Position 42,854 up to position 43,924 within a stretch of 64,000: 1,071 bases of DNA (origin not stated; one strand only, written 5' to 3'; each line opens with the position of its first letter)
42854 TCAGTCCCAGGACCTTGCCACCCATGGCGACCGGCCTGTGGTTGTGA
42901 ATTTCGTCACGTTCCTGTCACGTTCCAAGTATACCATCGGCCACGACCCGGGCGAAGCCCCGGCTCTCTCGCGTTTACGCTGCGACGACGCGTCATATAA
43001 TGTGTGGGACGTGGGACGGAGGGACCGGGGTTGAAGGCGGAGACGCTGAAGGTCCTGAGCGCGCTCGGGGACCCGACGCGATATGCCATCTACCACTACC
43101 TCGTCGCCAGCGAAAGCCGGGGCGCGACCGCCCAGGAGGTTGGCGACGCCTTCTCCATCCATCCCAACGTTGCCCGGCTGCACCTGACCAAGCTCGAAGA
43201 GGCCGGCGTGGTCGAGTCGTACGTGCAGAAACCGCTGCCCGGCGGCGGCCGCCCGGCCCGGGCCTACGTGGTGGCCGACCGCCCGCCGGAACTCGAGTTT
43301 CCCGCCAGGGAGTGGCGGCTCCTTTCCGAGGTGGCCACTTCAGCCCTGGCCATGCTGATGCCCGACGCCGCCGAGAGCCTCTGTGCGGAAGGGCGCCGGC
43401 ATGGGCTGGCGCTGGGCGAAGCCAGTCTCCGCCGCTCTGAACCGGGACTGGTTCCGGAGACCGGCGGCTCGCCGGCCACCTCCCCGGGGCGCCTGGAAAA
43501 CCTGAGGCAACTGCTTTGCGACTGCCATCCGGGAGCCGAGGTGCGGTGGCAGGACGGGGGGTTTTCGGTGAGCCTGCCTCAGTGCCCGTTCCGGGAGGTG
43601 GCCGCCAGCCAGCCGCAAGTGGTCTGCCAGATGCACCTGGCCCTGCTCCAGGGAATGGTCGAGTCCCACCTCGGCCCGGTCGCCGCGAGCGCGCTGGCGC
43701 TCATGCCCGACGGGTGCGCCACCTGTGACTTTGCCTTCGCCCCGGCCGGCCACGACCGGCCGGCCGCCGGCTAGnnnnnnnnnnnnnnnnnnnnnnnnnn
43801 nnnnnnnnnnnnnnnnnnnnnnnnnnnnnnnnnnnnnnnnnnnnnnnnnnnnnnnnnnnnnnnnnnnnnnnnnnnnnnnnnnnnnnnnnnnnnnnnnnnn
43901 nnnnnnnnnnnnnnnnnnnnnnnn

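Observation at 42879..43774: Second Cys-rich wHTH regulator plus orphan fixC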

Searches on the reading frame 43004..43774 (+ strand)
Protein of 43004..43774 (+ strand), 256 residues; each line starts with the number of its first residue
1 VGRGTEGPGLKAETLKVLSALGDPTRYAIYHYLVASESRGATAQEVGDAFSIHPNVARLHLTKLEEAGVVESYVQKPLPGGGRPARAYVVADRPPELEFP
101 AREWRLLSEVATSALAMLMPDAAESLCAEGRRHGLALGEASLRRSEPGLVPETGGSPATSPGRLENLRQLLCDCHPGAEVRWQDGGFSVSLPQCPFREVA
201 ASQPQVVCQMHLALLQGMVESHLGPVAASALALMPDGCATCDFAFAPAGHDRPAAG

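Call 3: search_protein_families(library=pfam, proteins=[window:43004-43774:+], max_evalue=0.01)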
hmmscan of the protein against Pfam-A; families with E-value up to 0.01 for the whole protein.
window:43004-43774:+ (256 aa): 2 families
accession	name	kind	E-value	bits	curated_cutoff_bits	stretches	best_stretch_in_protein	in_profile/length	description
PF12840.13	HTH_20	-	1.3e-13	51.1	27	1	21-72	1-50/51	Helix-turn-helix domain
PF16365.12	EutK_C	-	0.0035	17.7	27.5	1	33-68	7-42/52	Ethanolamine utilization protein EutK C-terminus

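Call 4: search_protein_families(library=ncbifam, proteins=[window:43004-43774:+], max_evalue=0.01)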
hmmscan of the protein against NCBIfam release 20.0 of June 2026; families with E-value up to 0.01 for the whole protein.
window:43004-43774:+ (256 aa): 4 families
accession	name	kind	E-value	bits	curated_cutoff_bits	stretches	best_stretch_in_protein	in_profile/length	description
NF033788.1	HTH_metalloreg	subfamily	7.7e-07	28.8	55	1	16-72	3-57/77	metalloregulator ArsR/SmtB family transcription factor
NF041413.1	ArsR_Rv2640c_fam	equivalog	0.0001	22.7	155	1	18-72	36-90/118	Rv2640c family ArsR-like transcriptional regulator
TIGR02702.1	SufR_cyano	equivalog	0.00066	19.4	178.8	1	25-214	2-181/208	iron-sulfur cluster biosynthesis transcriptional regulator SufR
NF033789.1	repress_SdpR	subfamily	0.0013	18.6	100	1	18-73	2-54/79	autorepressor SdpR family transcription factor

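Call 9: find_homologous_proteins(query=window:43031-43771:+, max_evalue=0.001)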
Query window:43031-43771:+ (247 aa): 116 proteins with E <= 0.001 among 2029 candidates.
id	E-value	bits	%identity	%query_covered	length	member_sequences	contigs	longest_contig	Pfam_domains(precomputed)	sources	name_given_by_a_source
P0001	6.6e-160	548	100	100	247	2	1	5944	PF12840.14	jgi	-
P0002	4.2e-35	140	37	94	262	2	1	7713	PF12840.14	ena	-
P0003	1.6e-34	138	37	94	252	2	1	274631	PF12840.14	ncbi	ncbi:MAG: helix-turn-helix transcriptional regulator [Thermoleophilia bacterium]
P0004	2.0e-34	138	36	94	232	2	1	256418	PF12840.14,PF14196.12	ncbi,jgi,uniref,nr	ncbi:helix-turn-helix transcriptional regulator [Bacillus alveayuensis]|jgi:predicted ArsR family tr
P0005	3.8e-34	137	36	95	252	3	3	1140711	PF12840.14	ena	-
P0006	6.1e-34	136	37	94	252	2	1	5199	PF12840.14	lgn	-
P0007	1.3e-33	135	36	95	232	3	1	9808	PF12840.14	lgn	-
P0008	1.8e-33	134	36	95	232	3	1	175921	PF12840.14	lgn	-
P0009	3.3e-33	134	36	95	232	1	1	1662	PF12840.14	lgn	-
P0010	4.1e-33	133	34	95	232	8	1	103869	PF12840.14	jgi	-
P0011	4.7e-33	133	37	95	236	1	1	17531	PF12840.14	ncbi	-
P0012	5.4e-33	133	36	95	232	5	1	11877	PF12840.14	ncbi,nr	ncbi:MAG: hypothetical protein K0R47_3987 [Brevibacillus sp.]|nr:hypothetical protein [Brevibacillus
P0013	6.7e-33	133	37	95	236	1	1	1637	PF12840.14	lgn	-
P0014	7.1e-33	132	35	95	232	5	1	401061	PF12840.14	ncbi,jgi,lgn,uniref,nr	ncbi:helix-turn-helix transcriptional regulator [Brevibacillus centrosporus]|jgi:predicted ArsR fami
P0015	8.1e-33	132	36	95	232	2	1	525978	PF12840.14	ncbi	-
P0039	7.5e-31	126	32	96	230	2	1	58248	PF12840.14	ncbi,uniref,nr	ncbi:helix-turn-helix transcriptional regulator [Heliorestis acidaminivorans]|uniref:helix-turn-heli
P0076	3.8e-20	91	30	93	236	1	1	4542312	PF12840.14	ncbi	ncbi:helix-turn-helix transcriptional regulator [Lysinibacillus fusiformis]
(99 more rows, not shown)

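Call 12: find_related_loci(query=A1, collection=genome_contigs, flank=7000)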
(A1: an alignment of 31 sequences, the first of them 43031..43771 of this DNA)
Query A1 (247 aa) in genome_contigs; peptide patterns used: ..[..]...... (x = any residue, [..] = any of these).
582 stretches matched a pattern; 576 encode a relative of the query (tblastn E <= 1e-3); the best 80 are kept; 80 distinct loci.
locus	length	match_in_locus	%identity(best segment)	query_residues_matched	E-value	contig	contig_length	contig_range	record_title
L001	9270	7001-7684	37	6-239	2e-48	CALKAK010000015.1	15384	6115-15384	MAG TPA_asm: uncultured Bacillaceae bacterium isolate SRR6713625_bin.86_CONCOCT_v1.1_MAG genome assembly, contig: ERZ794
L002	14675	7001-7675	36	4-234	6e-46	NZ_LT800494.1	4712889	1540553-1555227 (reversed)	Cytobacillus gottheilii strain Marseille-P3555, whole genome shotgun sequence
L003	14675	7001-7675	36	4-234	1e-45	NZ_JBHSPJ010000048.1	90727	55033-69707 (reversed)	Cytobacillus gottheilii strain CCUG 59876 platanus_K_17_124_48, whole genome shotgun sequence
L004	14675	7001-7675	36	4-234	4e-45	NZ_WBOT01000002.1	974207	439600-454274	Bacillus mesophilum strain IITR-54 NODE_2_length_974207_cov_45.656413, whole genome shotgun sequence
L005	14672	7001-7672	36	4-234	5e-45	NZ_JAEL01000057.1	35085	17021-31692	Bacillus sp. J33 BacJ33DRAFT_c52_C, whole genome shotgun sequence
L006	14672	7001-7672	36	4-234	1e-44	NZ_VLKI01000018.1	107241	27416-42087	Cytobacillus oceanisediminis strain CGMCC 1.10115 IQ19DRAFT_scaffold00018.18, whole genome shotgun sequence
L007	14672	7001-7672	34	4-234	7e-44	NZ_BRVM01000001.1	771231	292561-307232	Cytobacillus sp. NCCP-133 Sequence01, whole genome shotgun sequence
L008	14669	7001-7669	35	4-232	2e-43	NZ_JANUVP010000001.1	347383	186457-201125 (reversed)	Caldifermentibacillus hisashii strain N-11 NODE_1_length_347383_cov_56.741473, whole genome shotgun sequence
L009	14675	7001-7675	35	4-234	3e-43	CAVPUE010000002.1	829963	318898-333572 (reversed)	MAG: uncultured Bacillaceae bacterium isolate MFD10113.bin.1.130 genome assembly, contig: contig_23131, whole genome sho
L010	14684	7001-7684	38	1-235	5e-43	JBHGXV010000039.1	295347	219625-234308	MAG: Paenibacillaceae bacterium isolate N2OR2_T1_20 N2OR2_T1_k141_63030, whole genome shotgun sequence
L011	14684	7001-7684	37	1-235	9e-43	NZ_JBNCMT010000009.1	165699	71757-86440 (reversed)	Brevibacillus sp. SYSU BS000544 NODE_9_length_165699_cov_78.352548, whole genome shotgun sequence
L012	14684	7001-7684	36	1-235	2e-42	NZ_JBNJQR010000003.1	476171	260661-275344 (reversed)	Brevibacillus ginsengisoli strain KCTC 13938 NODE_3_length_476171_cov_50.522543, whole genome shotgun sequence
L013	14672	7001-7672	34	4-234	2e-42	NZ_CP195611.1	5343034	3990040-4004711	Cytobacillus sp. BC1816 chromosome, complete genome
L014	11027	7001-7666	34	4-232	2e-42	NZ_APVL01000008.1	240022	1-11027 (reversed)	Cytobacillus firmus DS1 scaffold8, whole genome shotgun sequence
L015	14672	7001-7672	35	4-234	1e-41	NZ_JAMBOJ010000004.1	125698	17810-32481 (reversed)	Cytobacillus firmus strain AMY 5.1.1 NODE_4, whole genome shotgun sequence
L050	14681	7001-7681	35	4-237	3e-38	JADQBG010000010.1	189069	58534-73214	MAG: Actinomycetota bacterium isolate Soudan_30 NODE_47_length_189069_cov_15.524416, whole genome shotgun sequence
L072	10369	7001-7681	35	1-234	3e-35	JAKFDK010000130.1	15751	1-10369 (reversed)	MAG: Clostridia bacterium isolate LC045 contig-124_3291, whole genome shotgun sequence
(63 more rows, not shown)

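Call 15: find_encoding_contigs(protein=P0004, flank=6000, max_places=2)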
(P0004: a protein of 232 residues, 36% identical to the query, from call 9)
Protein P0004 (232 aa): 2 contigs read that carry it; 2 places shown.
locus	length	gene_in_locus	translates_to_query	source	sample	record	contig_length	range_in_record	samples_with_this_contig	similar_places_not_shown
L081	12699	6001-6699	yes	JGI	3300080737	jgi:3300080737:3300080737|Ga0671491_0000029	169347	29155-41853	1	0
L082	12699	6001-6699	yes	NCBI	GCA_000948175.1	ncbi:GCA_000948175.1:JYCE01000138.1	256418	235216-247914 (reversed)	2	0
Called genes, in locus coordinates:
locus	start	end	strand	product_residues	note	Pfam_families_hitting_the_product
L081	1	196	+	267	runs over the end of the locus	PF11079:YqhG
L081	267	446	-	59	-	PF14038:YqzE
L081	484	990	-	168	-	PF02223:Thymidylate_kin (faint), PF13189:Cytidylate_kin2 (faint), PF13238:AAA_18, PF13671:AAA_33 (weak), PF01202:SKI, PF13207:AAA_17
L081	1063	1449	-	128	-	PF14173:ComGG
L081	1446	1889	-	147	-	PF15980:ComGF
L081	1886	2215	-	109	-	PF07963:N_methyl (weak)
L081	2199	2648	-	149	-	PF07963:N_methyl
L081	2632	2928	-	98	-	PF07963:N_methyl, PF26697:ComGC_C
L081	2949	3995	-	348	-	PF00482:T2SSF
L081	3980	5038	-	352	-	PF00437:T2SSE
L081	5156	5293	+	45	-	PF00023:Ank (faint), PF12796:Ank_2 (weak), PF13637:Ank_4 (weak)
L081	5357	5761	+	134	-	PF06271:RDD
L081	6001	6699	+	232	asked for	PF12840:HTH_20, PF14196:ATC_hydrolase (faint)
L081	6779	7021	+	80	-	PF11117:DUF2626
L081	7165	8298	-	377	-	PF02636:Methyltransf_28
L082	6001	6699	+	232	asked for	PF12840:HTH_20, PF14196:ATC_hydrolase (faint)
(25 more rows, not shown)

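Call 16: find_encoding_contigs(protein=P0003, flank=6000, max_places=2)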
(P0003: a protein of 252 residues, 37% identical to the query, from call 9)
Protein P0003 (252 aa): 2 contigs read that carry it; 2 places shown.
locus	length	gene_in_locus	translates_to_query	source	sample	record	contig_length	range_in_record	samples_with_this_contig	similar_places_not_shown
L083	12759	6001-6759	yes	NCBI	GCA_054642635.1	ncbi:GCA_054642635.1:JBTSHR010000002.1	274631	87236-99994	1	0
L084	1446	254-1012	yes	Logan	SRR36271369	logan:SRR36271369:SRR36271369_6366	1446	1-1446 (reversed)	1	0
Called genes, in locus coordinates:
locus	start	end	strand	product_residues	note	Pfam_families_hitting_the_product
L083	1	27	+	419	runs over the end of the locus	PF01882:DUF58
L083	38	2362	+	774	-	PF11992:TgpA_N, PF01841:Transglut_core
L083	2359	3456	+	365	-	-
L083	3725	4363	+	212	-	-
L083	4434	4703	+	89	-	PF00037:Fer4 (weak), PF12797:Fer4_2 (faint), PF12837:Fer4_6 (faint), PF13237:Fer4_10, PF13187:Fer4_9 (weak), PF12800:Fer4_4 (faint), PF12838:Fer4_7 (weak)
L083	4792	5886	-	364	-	PF02593:DUF166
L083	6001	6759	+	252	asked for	PF12840:HTH_20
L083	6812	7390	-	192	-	PF03264:Cytochrom_NNT (faint), PF09699:Paired_CXXCH_1 (faint)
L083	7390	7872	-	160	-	PF00032:Cytochrom_B_C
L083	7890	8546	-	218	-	PF00033:Cytochrome_B, PF14358:DUF4405 (weak), PF13631:Cytochrom_B_N_2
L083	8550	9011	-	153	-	PF00355:Rieske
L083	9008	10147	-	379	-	PF03264:Cytochrom_NNT, PF14522:Cytochrome_C7 (faint)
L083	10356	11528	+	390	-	PF00266:Aminotran_5, PF01212:Beta_elim_lyase (weak)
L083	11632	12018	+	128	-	PF01592:NifU_N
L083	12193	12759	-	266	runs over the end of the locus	PF00809:Pterin_bind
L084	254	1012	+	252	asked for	PF12840:HTH_20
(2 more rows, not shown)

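Call 17: find_encoding_contigs(protein=P0014, flank=6000, max_places=2)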
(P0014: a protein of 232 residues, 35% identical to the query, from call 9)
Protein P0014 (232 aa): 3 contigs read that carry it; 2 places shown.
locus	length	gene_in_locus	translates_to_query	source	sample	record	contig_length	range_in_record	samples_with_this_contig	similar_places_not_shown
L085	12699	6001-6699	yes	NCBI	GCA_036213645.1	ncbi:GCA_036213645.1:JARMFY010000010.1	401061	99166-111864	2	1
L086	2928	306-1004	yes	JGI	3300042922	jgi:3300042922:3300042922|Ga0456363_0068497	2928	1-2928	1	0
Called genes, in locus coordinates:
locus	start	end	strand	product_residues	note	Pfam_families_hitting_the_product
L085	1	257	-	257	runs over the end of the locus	PF00378:ECH_1, PF16113:ECH_2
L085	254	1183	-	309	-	PF00682:HMGL-like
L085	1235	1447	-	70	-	PF00364:Biotin_lipoyl, PF01597:GCV_H (weak), PF25917:BSH_RND (weak), PF25973:BSH_CzcB (faint), PF25997:BSH_YhbJ (weak)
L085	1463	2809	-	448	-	PF00289:Biotin_carb_N, PF13549:ATP-grasp_5 (faint), PF02222:ATP-grasp, PF02786:CPSase_L_D2, PF07478:Dala_Dala_lig_C, PF02785:Biotin_carb_C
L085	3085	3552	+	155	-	PF00583:Acetyltransf_1, PF13508:Acetyltransf_7 (weak)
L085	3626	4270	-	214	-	-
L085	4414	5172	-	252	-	PF00378:ECH_1, PF16113:ECH_2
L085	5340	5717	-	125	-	PF00462:Glutaredoxin, PF03960:ArsC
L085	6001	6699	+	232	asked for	PF12840:HTH_20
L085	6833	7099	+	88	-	PF11117:DUF2626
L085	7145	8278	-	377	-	PF02636:Methyltransf_28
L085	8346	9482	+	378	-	-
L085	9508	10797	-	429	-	PF09587:PGA_cap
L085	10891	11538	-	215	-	PF00753:Lactamase_B, PF23023:Anti-Pycsar_Apyc1 (weak), PF12706:Lactamase_B_2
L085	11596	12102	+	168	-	-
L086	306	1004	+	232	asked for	PF12840:HTH_20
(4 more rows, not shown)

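Call 19: find_encoding_contigs(protein=P0001, flank=10000, max_places=4)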
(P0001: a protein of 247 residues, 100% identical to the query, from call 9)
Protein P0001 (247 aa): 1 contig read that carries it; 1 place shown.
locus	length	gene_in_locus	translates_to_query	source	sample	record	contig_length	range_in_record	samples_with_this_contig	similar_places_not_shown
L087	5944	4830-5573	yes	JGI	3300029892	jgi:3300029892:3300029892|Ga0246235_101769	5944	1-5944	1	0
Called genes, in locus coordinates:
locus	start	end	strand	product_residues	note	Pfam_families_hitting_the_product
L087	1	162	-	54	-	?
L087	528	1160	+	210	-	PF00753:Lactamase_B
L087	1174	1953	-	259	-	PF03309:Pan_kinase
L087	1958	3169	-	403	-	PF02441:Flavoprotein, PF04127:DFP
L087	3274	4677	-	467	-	PF01946:Thi4 (weak), PF00890:FAD_binding_2 (weak), PF01134:GIDA, PF01266:DAO, PF01494:FAD_binding_3, PF07992:Pyr_redox_2 (weak), PF12831:FAD_oxidored, PF26311:ETF-QO_FixC_C, +3 more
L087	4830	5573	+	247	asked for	PF12840:HTH_20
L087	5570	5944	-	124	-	?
